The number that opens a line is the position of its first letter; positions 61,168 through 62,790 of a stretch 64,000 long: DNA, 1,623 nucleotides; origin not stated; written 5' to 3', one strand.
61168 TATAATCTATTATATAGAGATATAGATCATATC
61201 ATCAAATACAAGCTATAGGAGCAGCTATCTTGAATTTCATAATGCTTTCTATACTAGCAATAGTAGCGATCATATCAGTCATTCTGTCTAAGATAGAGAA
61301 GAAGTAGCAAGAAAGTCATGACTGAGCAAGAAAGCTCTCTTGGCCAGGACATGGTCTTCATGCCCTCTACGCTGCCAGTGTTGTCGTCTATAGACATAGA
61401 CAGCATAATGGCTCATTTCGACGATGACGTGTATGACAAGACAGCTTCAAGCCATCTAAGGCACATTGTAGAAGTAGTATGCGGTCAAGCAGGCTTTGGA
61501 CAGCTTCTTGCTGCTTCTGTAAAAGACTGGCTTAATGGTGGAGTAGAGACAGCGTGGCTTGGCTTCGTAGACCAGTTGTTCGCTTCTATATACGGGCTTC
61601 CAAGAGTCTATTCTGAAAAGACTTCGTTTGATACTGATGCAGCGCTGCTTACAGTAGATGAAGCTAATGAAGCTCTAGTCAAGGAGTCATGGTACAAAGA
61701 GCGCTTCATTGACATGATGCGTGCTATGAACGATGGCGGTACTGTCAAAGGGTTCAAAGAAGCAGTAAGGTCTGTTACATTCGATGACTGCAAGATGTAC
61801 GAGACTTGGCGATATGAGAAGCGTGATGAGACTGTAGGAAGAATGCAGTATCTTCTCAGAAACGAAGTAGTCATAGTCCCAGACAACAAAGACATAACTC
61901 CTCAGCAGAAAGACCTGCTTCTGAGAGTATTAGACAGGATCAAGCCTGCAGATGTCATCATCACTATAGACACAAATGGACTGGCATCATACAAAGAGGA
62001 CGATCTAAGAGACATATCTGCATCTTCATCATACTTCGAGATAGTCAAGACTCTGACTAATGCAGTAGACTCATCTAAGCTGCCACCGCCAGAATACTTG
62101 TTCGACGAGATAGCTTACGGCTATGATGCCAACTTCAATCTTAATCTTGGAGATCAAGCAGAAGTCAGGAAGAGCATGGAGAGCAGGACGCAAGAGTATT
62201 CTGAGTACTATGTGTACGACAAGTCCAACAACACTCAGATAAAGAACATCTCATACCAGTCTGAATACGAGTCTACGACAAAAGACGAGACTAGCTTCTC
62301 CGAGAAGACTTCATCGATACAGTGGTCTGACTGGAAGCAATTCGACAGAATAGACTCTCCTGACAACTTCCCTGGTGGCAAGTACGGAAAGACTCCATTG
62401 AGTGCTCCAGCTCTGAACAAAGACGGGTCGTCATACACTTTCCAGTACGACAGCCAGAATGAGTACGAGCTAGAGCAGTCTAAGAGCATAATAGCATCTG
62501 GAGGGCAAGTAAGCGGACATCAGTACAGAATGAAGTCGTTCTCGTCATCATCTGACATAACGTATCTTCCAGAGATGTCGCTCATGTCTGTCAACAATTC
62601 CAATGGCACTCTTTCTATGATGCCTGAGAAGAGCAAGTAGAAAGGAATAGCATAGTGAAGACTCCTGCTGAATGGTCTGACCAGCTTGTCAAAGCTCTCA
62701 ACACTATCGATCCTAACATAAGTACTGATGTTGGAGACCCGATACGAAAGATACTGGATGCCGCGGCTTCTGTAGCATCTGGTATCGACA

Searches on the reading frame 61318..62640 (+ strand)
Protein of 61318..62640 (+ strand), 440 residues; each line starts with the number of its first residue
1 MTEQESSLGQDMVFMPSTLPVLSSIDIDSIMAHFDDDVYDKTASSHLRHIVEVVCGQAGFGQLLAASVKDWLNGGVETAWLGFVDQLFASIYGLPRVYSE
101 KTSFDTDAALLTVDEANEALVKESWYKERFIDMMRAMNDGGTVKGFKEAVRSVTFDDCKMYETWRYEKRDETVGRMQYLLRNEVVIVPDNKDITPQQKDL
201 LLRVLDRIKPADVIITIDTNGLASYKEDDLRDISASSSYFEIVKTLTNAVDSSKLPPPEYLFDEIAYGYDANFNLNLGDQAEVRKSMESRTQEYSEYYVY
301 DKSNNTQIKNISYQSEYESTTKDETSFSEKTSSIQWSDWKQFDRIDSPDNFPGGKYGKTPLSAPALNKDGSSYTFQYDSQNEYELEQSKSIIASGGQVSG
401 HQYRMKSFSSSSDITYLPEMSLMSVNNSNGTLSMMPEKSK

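Call 10: search_protein_families(library=phrogs, proteins=[window:61318-62640:+])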
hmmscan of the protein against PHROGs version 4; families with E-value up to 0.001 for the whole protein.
window:61318-62640:+ (440 aa): 1 family
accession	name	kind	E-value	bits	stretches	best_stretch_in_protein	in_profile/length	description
phrog_2813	-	head and packaging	5.8e-76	257.2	1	17-421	5-414/451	virion structural protein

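Call 23: search_protein_families(library=pfam, proteins=[window:61318-62640:+])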
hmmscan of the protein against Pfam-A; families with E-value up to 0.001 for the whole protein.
window:61318-62640:+ (440 aa): 1 family
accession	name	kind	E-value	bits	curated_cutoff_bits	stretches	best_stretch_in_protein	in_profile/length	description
PF23970.1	DUF7297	-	3.3e-82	277.1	27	1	17-422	5-413/449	Family of unknown function (DUF7297)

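Call 24: search_dna_similar(query=window:61318-62640:+, collection=phages, mode=protein, max_rows=20)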
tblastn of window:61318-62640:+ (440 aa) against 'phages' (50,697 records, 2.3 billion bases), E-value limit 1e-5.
Records with a match: 224; places in all: 224; records where one place covers at least 80% of the query: 223.
Best place of each record, by identity: <60% 224.
By first word of the organism name: Mycobacterium 209; Gordonia 9; Rhodococcus 4; Mycolicibacterium 1; Eggerthella 1.
By host as written in the record: Mycobacterium smegmatis mc2 155 159; Mycobacterium smegmatis mc#155 26; Mycobacterium sp. 7; Gordonia terrae 3612 6; - 4; Mycobacterium smegmatis mc2155 4; Gordonia terrae CAG3 3; Mycobacterium smegmatius mc2 155 3; and 8 more.
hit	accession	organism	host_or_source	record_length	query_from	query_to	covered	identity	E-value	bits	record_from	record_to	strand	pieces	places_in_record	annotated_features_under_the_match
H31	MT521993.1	Gordonia phage RedWattleHog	Gordonia terrae 3612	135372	17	422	92%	34.1%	2e-69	244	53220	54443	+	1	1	55: minor tail protein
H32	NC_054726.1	Gordonia phage Stormageddon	Gordonia terrae CAG3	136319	17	422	92%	34.1%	2e-69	244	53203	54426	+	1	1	52: virion structural protein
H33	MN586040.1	Gordonia phage Stormageddon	Gordonia terrae CAG3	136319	17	422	92%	34.1%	2e-69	244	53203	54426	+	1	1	52: minor tail protein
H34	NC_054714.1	Mycobacterium phage Phabba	Mycobacterium smegmatis mc2 155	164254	9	422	94%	32.6%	3e-60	218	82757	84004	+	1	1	virion structural protein | baseplate wedge subunit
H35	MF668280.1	Mycobacterium phage Phabba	Mycobacterium smegmatis mc2 155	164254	9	422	94%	32.6%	3e-60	218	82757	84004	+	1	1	hypothetical protein | baseplate J protein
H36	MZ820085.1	Mycobacterium phage ScoobyDoobyDoo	Mycobacterium smegmatis mc2 155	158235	19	422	92%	33.2%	5e-57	208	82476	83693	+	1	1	133: hypothetical protein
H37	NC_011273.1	Mycobacterium phage Myrna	Mycobacterium smegmatis str. MC2 155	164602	15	422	93%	32.7%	1e-58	213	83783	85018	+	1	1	137: virion structural protein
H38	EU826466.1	Mycobacterium phage Myrna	Mycobacterium sp.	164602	15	422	93%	32.7%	1e-58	213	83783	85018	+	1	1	137: hypothetical protein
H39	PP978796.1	Gordonia phage CherryTomatoes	Gordonia terrae CAG3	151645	1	422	96%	30.1%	3e-55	203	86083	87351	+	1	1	130: hypothetical protein | 129: baseplate J protein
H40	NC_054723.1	Gordonia phage Pupper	Gordonia terrae 3612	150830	8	422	94%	30.6%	9e-56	205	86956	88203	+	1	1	131: virion structural protein | 130: baseplate wedge subunit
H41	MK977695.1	Gordonia phage Pupper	Gordonia terrae 3612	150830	8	422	94%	30.6%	9e-56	205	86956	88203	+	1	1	131: hypothetical protein | 130: baseplate wedge protein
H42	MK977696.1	Gordonia phage SCentae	Gordonia terrae 3612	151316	8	422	94%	30.6%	1e-55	204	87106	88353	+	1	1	130: hypothetical protein | 129: baseplate wedge protein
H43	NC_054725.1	Gordonia phage Skog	Gordonia terrae 3612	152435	31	422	89%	31.8%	4e-54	200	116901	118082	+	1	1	194: virion structural protein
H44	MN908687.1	Gordonia phage Skog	Gordonia terrae 3612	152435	31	422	89%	31.8%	4e-54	200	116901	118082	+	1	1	194: baseplate J protein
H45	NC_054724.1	Rhodococcus phage Finch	Rhodococcus erythropolis RIA 643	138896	17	422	92%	30.7%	5e-58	211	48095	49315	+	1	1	59: virion structural protein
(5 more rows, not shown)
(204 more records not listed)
